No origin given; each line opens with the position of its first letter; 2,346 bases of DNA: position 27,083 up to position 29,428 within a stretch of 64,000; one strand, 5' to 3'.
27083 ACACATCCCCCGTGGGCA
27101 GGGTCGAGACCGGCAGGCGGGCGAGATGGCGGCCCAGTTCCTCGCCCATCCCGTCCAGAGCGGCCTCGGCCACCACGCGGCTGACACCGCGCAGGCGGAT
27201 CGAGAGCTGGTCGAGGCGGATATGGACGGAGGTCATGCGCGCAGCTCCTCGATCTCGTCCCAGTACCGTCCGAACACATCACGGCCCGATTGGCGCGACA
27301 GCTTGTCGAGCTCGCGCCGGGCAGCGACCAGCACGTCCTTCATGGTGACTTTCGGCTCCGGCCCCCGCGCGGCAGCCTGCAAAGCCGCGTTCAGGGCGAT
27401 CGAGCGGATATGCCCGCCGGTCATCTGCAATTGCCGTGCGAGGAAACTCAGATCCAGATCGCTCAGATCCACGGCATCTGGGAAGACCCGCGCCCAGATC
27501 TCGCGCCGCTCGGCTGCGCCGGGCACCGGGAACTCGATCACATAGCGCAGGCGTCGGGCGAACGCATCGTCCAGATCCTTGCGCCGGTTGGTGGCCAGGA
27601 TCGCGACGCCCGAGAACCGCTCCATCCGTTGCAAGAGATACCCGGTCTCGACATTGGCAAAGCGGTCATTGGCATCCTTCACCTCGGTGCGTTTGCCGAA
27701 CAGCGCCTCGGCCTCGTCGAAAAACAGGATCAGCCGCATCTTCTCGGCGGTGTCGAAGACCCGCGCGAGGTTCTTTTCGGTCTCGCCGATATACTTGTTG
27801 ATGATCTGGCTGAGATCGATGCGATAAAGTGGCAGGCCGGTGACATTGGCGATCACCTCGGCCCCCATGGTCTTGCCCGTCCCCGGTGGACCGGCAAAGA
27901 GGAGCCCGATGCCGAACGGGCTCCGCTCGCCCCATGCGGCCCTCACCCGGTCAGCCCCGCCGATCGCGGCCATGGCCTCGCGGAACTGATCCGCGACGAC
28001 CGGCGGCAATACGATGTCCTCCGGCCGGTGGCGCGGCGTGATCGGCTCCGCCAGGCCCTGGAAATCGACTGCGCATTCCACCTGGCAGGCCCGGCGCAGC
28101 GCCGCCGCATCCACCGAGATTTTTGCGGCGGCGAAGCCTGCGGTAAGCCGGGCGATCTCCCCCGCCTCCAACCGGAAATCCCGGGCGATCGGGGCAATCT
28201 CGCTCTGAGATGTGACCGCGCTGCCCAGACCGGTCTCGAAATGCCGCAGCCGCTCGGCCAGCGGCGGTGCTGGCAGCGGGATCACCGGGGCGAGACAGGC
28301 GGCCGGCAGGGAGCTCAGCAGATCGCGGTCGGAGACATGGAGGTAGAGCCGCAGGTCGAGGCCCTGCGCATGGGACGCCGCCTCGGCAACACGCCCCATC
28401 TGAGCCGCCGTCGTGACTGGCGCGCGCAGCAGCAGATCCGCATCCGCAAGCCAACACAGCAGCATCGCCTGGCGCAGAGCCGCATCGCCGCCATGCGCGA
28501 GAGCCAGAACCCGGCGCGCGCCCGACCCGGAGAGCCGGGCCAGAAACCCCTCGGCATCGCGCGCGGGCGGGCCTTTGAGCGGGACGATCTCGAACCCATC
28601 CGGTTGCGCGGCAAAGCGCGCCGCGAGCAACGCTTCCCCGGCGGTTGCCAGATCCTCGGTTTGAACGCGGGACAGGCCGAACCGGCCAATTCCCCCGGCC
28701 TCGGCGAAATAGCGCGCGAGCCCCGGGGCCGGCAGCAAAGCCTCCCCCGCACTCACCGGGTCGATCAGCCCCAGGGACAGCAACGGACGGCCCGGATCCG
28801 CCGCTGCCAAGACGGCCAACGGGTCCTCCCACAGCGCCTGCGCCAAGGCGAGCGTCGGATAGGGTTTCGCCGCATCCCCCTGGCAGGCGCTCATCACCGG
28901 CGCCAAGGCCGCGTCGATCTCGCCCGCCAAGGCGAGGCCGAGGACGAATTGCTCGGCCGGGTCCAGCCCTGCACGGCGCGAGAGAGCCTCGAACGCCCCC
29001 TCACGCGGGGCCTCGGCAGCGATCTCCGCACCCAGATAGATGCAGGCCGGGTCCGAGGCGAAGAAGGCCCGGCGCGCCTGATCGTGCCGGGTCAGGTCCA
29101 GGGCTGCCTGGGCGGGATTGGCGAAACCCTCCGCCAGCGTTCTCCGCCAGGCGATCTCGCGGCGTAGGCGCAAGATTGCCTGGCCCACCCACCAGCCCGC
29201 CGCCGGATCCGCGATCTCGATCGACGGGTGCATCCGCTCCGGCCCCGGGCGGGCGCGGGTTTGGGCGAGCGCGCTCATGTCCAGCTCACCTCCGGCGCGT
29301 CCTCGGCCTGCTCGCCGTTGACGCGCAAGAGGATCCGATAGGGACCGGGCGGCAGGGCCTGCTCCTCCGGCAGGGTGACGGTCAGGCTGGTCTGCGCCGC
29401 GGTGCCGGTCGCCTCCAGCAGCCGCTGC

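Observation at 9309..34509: Complete 18-gene contractile injection system operon with P2/pyocin-like gene order plus eCIS hallmarks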

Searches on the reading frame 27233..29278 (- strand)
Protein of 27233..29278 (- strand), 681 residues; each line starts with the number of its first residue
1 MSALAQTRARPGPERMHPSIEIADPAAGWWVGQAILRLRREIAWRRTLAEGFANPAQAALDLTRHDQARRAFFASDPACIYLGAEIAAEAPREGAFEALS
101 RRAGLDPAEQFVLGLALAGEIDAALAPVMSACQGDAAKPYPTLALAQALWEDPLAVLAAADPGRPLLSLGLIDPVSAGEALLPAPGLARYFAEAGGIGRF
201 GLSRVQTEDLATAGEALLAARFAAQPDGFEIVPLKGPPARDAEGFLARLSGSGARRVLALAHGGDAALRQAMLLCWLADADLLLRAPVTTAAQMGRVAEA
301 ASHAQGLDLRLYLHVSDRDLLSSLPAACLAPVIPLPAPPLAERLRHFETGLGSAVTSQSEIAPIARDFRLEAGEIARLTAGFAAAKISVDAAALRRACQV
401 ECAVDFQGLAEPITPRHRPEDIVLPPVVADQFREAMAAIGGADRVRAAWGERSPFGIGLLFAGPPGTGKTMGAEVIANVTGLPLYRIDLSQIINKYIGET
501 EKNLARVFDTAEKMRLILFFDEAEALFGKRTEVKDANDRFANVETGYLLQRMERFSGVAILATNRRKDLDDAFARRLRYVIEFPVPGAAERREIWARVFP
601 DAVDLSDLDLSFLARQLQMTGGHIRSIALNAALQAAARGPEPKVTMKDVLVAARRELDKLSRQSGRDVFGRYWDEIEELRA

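Call 5: search_protein_families(library=pfam, proteins=[window:27233-29278:-], max_evalue=0.01)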
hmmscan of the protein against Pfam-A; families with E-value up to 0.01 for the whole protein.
window:27233-29278:- (681 aa): 2 families
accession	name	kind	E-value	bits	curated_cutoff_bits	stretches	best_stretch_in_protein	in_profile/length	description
PF00004.35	AAA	-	6.1e-27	95.1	21.2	1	459-584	1-130/131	ATPase family associated with various cellular activities (AAA)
PF22977.2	WHD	-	0.00037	20.6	27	1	95-149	97-152/221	Winged helix domain, variant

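Call 12: search_protein_families(library=ncbifam, proteins=[window:27233-29278:-], max_evalue=0.01)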
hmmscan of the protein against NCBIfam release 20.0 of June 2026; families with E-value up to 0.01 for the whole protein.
window:27233-29278:- (681 aa): 16 families
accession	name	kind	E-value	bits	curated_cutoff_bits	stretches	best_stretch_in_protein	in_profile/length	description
NF042959.1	IteA_antiphage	equivalog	7.4e-30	104.3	510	1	409-639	81-308/367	anti-phage ATPase IteA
NF003069.1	PRK03992.1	subfamily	3.6e-26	92.2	500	1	458-655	167-371/379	proteasome-activating nucleotidase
TIGR01242.2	TIGR01242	subfamily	2.9e-25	89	500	1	458-655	150-354/362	proteasome-activating nucleotidase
NF047747.1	PrtsmActNtasePan2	equivalog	7.1e-23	81.5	700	1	458-653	187-389/397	proteasome-activating nucleotidase Pan2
NF047748.1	PrtsmActNtasePan1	equivalog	7.8e-22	77.8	750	1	458-659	184-391/405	proteasome-activating nucleotidase Pan1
TIGR01243.1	CDC48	subfamily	5e-21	74.7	802.65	1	458-636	214-397/733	CDC48 family AAA ATPase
NF041006.2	cell_div_CdvC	equivalog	5.9e-21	74.8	650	1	458-632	136-319/370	cell division protein CdvC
TIGR01241.2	FtsH_fam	equivalog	1.3e-17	63.8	600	1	458-656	197-402/598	ATP-dependent zinc metalloprotease FtsH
NF008004.0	PRK10733.1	equivalog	2.5e-12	45.6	1008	1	457-649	186-385/644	ATP-dependent zinc metalloprotease FtsH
TIGR03922.1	T7SS_EccA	equivalog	3.4e-12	45.7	466.65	1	459-584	315-449/557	type VII secretion AAA-ATPase EccA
TIGR03689.1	pup_AAA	equivalog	7.2e-10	38.2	504.75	1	458-607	218-385/512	proteasome ATPase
NF003229.0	PRK04195.1-5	equivalog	3.2e-05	22.8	280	1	448-529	35-118/413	replication factor C large subunit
NF009881.0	PRK13341.1-2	equivalog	0.0011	16.9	651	1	459-523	55-118/736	AAA family ATPase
NF005992.0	PRK08116.1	subfamily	0.0021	17.3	189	1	448-479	106-137/269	hypothetical protein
TIGR02639.1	ClpA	equivalog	0.0041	15.4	993.15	0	453-495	485-526/734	ATP-dependent Clp protease ATP-binding subunit ClpA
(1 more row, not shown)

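Call 26: find_encoding_contigs(protein=window:27233-29278:-, flank=10000, max_places=6)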
Protein window:27233-29278:- (681 aa): no gene with exactly this product is on record in the collection.

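Call 27: find_homologous_proteins(query=window:27233-29278:-, max_evalue=1e-30)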
Query window:27233-29278:- (681 aa): 2911 proteins with E <= 1e-30 among 8000 candidates; the best 120 are listed.
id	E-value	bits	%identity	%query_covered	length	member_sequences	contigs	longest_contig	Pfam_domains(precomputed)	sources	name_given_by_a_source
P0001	0.0e+0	1478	100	100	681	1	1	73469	PF00004.36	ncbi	ncbi:MAG: ATP-binding protein [Pseudomonadota bacterium]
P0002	0.0e+0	1067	74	100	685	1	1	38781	PF00004.36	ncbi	ncbi:MAG: ATP-binding protein [Pseudomonadota bacterium]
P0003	2.5e-249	847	62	100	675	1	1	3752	PF00004.36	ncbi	ncbi:MAG: ATP-binding protein [Pseudomonadota bacterium]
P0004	4.9e-237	807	60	100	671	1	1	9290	PF00004.36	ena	-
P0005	7.2e-230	783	57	98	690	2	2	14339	PF00004.36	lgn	-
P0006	1.5e-220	752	57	99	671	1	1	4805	PF00004.36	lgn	-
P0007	2.0e-220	752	56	98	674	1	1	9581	PF00004.36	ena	-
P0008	9.8e-218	743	58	98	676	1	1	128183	PF00004.36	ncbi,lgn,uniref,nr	ncbi:AAA family ATPase [Rhodovulum euryhalinum]|uniref:ATPase family protein associated with various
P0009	1.3e-213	729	55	99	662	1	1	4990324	PF00004.36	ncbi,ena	-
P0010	5.8e-213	727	55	99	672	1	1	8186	PF00004.36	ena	-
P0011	4.2e-212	724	55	98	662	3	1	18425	PF00004.36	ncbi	-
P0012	1.1e-210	720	54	98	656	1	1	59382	PF00004.36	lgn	-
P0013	3.9e-209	715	53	100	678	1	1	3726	PF00004.36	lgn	-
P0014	8.1e-209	713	54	99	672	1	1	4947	PF00004.36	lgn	-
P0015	4.3e-208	711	54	100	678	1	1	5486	PF00004.36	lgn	-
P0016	3.9e-206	705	56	98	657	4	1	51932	PF00004.36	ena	-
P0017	4.0e-205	701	53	99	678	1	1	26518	PF00004.36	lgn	-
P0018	1.8e-202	693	54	98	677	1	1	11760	PF00004.36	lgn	-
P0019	4.8e-195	668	52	97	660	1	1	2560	PF00004.36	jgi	jgi:hypothetical protein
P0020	7.2e-187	641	52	99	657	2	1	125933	PF00004.36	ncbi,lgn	-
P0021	5.0e-173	595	50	100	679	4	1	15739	PF22977.3,PF00004.36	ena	-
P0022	1.3e-157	544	46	98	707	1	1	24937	PF00004.36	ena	-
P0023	4.6e-156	539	46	98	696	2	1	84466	PF00004.36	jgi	jgi:hypothetical protein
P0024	1.6e-154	534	42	98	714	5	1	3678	PF00004.36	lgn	-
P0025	3.4e-154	533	43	100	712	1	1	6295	PF00004.36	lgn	-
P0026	3.6e-153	530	45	99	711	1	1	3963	PF00004.36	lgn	-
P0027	3.6e-153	530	45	99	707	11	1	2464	PF00004.36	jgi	jgi:vesicle-fusing ATPase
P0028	4.2e-153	529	43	100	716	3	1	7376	PF00004.36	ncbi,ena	-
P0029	8.8e-152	525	44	100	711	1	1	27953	PF00004.36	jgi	jgi:hypothetical protein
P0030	1.1e-151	525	43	99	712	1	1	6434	PF00004.36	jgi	jgi:hypothetical protein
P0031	1.5e-151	524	45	97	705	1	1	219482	PF00004.36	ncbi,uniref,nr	ncbi:ATP-binding protein [Bradyrhizobium iriomotense]|uniref:ATPase n=1 Tax=Bradyrhizobium iriomoten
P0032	5.3e-151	522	46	99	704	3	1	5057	PF00004.36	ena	-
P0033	2.6e-150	520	45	100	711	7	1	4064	PF00004.36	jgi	-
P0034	3.5e-150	520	45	98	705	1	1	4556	PF00004.36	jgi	-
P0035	4.3e-150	519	43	96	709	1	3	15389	PF00004.36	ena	-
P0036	1.9e-149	517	45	97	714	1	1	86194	PF00004.36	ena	-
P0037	5.5e-149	516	41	98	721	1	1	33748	PF00004.36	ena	-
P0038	1.1e-148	515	42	97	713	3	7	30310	PF00004.36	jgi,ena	jgi:vesicle-fusing ATPase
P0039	1.4e-148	514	45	99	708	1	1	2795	PF00004.36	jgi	-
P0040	1.8e-148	514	43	98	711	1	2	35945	PF00004.36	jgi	-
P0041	7.5e-148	512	43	97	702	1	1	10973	PF00004.36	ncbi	-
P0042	7.5e-148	512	45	99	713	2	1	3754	PF00004.36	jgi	jgi:vesicle-fusing ATPase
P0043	1.7e-147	511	45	98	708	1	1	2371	PF00004.36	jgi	-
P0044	2.9e-147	510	44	97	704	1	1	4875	PF00004.36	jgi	jgi:hypothetical protein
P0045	3.2e-147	510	43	98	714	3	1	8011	PF00004.36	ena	-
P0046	5.2e-147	509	41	97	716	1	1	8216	PF00004.36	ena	-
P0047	8.6e-147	509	43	96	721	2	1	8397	PF00004.36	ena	-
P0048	1.3e-146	508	44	98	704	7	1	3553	PF00004.36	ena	-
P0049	1.8e-146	507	44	97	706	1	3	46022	PF00004.36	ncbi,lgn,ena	-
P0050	3.6e-146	506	42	97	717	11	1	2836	PF00004.36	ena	-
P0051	3.8e-146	506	43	98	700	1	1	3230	PF00004.36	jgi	jgi:hypothetical protein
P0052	3.9e-146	506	42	96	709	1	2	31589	PF00004.36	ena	-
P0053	5.6e-146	506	46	96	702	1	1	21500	PF00004.36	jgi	jgi:hypothetical protein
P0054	9.7e-146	505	44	97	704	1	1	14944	PF00004.36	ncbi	-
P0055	1.1e-145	505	41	98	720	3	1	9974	PF00004.36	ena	-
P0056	1.5e-145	504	43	98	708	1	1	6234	PF00004.36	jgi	jgi:vesicle-fusing ATPase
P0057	2.2e-145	504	42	96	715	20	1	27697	PF00004.36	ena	-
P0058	2.3e-145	504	45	96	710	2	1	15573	PF00004.36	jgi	-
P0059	2.9e-145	503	44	100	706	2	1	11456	PF00004.36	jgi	jgi:hypothetical protein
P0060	3.8e-145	503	43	96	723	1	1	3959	PF00004.36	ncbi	-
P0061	1.0e-144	502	42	97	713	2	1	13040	PF00004.36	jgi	-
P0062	1.4e-144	501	41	100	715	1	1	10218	PF00004.36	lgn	-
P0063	1.7e-144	501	43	97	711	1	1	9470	PF00004.36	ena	-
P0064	2.1e-144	501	42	96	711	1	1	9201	PF00004.36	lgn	-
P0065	7.0e-144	499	43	100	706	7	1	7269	PF00004.36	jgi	jgi:hypothetical protein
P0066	8.2e-144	499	44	97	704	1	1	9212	PF00004.36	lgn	-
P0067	1.5e-143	498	43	97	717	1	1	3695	PF00004.36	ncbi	-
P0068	1.9e-143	497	41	96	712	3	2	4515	PF00004.36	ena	-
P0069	2.0e-143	497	43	97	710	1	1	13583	PF00004.36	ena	-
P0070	4.2e-143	496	42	96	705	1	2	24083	PF00004.36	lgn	-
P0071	4.5e-143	496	41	98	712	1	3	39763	PF00004.36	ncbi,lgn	-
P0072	1.2e-142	495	43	100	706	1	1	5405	PF00004.36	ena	-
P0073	1.7e-142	494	44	97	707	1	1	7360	PF00004.36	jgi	jgi:ATPase family protein associated with various cellular activities (AAA)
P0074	1.8e-142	494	41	97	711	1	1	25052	PF00004.36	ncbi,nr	ncbi:MAG: AAA family ATPase [Rubrivivax sp.]|nr:MAG: AAA family ATPase [Rubrivivax sp.]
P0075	1.9e-142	494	42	99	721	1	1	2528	PF00004.36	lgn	-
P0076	2.0e-142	494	41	99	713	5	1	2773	PF00004.36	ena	-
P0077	2.0e-142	494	42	97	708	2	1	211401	PF00004.36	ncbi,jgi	jgi:hypothetical protein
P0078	2.3e-142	494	44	97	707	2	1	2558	PF00004.36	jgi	-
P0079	2.3e-142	494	42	97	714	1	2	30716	PF00004.36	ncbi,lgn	ncbi:MAG: AAA family ATPase [Polaromonas sp.]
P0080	2.7e-142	494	42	97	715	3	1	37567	PF00004.36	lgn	-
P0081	3.0e-142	494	43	97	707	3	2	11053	PF13671.13,PF00004.36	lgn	-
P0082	3.2e-142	493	44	97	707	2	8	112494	PF00004.36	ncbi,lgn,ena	-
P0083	3.4e-142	493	43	98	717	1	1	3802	PF00004.36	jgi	jgi:hypothetical protein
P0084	6.1e-142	493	43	98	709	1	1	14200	PF00004.36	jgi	jgi:vesicle-fusing ATPase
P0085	6.2e-142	492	55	67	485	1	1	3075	PF00004.36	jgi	jgi:adenylate kinase family enzyme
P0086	8.1e-142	492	40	98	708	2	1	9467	PF00004.36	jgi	-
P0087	1.2e-141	492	43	96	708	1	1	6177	PF00004.36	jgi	jgi:ATPase family protein associated with various cellular activities (AAA)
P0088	1.4e-141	491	42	97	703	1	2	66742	PF00004.36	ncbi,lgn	-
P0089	3.7e-141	490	42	98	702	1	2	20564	PF00004.36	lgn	-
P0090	4.6e-141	490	42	97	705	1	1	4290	PF00004.36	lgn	-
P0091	1.0e-140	488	42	98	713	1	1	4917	PF00004.36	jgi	jgi:hypothetical protein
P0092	1.5e-140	488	41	99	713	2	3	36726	PF00004.36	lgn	-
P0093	1.8e-140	488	43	97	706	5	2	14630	PF13671.13,PF00004.36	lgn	-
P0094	1.9e-140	488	39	98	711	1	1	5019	PF00004.36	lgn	-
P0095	2.9e-140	487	42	96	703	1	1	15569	PF00004.36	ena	-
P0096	7.0e-140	486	39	98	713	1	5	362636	PF00004.36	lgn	-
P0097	7.1e-140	486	41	96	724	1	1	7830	PF00004.36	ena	-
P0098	7.6e-140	486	42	97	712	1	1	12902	PF00004.36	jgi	jgi:hypothetical protein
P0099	7.8e-140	486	41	99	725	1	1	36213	PF00004.36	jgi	jgi:hypothetical protein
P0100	1.7e-139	484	43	98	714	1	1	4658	PF00004.36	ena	-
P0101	1.9e-139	484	42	96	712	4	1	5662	PF00004.36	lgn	-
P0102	2.0e-139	484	41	100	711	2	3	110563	PF00004.36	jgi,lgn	-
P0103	2.4e-139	484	41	97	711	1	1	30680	PF00004.36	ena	-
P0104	3.0e-139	484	43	97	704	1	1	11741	PF00004.36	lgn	-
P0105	3.0e-139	484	40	99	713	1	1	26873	PF00004.36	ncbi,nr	ncbi:MAG: ATP-binding protein [Planctomycetaceae bacterium]|nr:ATP-binding protein [Planctomycetacea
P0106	3.3e-139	483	41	99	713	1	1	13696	PF00004.36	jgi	jgi:vesicle-fusing ATPase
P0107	5.3e-139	483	42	97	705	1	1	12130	PF00004.36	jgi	jgi:hypothetical protein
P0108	1.8e-138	481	42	99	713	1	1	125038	PF00004.36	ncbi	-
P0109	2.5e-138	481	43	97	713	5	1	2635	PF00004.36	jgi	jgi:hypothetical protein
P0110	2.6e-138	481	41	97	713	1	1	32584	PF00004.36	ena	-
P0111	3.1e-138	480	43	97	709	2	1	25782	PF00004.36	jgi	jgi:hypothetical protein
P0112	5.7e-138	479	42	99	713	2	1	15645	PF00004.36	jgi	jgi:hypothetical protein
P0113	7.4e-138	479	42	96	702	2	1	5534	PF00004.36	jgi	jgi:MoxR-like ATPase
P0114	8.9e-138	479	43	97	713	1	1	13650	PF00004.36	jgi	jgi:hypothetical protein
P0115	9.9e-138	479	42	96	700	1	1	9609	PF00004.36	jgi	jgi:hypothetical protein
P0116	1.0e-137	479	40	98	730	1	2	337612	PF00004.36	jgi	jgi:hypothetical protein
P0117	1.1e-137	478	42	96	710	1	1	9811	PF00004.36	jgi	jgi:adenylate kinase family enzyme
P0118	2.7e-137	477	40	96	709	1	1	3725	PF00004.36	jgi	jgi:hypothetical protein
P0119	2.9e-137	477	42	96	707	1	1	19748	PF00004.36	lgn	-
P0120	3.0e-137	477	40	98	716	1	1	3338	PF00004.36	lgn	-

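Call 28: find_encoding_contigs(protein=P0002, flank=10000, max_places=2)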
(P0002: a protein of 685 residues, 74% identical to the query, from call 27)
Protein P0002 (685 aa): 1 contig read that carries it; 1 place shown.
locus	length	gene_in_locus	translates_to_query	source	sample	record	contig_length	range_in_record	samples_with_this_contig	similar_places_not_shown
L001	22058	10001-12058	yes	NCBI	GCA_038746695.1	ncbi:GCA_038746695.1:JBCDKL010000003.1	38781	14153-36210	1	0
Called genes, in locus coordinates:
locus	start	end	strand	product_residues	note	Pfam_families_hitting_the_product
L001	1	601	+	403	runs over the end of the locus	PF09594:GT87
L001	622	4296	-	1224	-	PF10162:G8, PF24606:CEMIP_beta-hel, PF13229:Beta_helix (faint)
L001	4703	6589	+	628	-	PF17482:Phage_sheath_1C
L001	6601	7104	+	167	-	PF06841:Phage_T4_gp19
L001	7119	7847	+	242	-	-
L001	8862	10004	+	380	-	PF14065:Pvc16_N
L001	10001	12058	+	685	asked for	PF00004:AAA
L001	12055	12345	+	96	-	-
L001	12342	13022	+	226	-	-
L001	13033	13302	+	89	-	-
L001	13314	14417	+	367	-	PF05954:Phage_GPD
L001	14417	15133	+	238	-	PF04717:Phage_base_V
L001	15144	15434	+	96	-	-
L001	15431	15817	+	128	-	PF04965:GPW_gp25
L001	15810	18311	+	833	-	-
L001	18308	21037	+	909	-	-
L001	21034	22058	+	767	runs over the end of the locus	-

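Call 29: find_encoding_contigs(protein=P0008, flank=10000, max_places=2)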
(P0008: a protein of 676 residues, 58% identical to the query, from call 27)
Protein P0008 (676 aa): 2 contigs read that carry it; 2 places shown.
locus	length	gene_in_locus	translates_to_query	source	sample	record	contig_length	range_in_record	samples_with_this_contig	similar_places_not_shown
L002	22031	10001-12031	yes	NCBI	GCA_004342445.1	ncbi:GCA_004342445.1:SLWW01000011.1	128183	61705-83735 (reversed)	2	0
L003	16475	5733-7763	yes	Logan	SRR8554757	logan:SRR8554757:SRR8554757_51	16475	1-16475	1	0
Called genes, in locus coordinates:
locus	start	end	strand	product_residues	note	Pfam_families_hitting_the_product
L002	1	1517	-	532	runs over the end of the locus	PF00501:AMP-binding, PF13193:AMP-binding_C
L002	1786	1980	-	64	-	PF12797:Fer4_2 (faint), PF00037:Fer4 (weak), PF13187:Fer4_9 (faint), PF12838:Fer4_7 (weak)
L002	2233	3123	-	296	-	PF00126:HTH_1, PF03466:LysR_substrate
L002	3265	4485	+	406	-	PF02771:Acyl-CoA_dh_N, PF02770:Acyl-CoA_dh_M, PF00441:Acyl-CoA_dh_1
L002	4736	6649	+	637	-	PF04984:Phage_sheath_1, PF17482:Phage_sheath_1C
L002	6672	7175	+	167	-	PF06841:Phage_T4_gp19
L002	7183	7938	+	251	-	-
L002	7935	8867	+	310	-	-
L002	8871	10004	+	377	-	PF14065:Pvc16_N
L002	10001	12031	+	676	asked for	PF00004:AAA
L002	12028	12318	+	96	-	-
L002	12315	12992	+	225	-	-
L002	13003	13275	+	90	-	-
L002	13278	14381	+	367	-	PF05954:Phage_GPD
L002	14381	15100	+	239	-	PF04717:Phage_base_V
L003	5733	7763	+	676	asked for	PF00004:AAA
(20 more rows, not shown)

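Call 30: find_encoding_contigs(protein=P0031, flank=10000, max_places=2)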
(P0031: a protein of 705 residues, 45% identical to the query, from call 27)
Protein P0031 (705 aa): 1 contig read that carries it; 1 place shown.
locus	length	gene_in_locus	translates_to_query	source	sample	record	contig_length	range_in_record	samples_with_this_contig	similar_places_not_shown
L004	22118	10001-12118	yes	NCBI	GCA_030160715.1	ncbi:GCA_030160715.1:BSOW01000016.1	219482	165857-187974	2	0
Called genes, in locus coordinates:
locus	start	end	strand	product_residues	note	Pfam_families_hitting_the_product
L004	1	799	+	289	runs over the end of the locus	PF09347:DUF1989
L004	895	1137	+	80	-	-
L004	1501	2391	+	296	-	-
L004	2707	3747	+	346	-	PF00158:Sigma54_activat, PF14532:Sigma54_activ_2, PF00004:AAA (weak), PF07728:AAA_5, PF25601:AAA_lid_14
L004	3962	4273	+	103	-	-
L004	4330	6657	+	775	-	PF17482:Phage_sheath_1C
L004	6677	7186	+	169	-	PF06841:Phage_T4_gp19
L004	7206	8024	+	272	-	-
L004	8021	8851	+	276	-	-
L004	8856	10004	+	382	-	PF14065:Pvc16_N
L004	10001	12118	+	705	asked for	PF00004:AAA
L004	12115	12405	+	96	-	-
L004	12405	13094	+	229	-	-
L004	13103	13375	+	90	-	-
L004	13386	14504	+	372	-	-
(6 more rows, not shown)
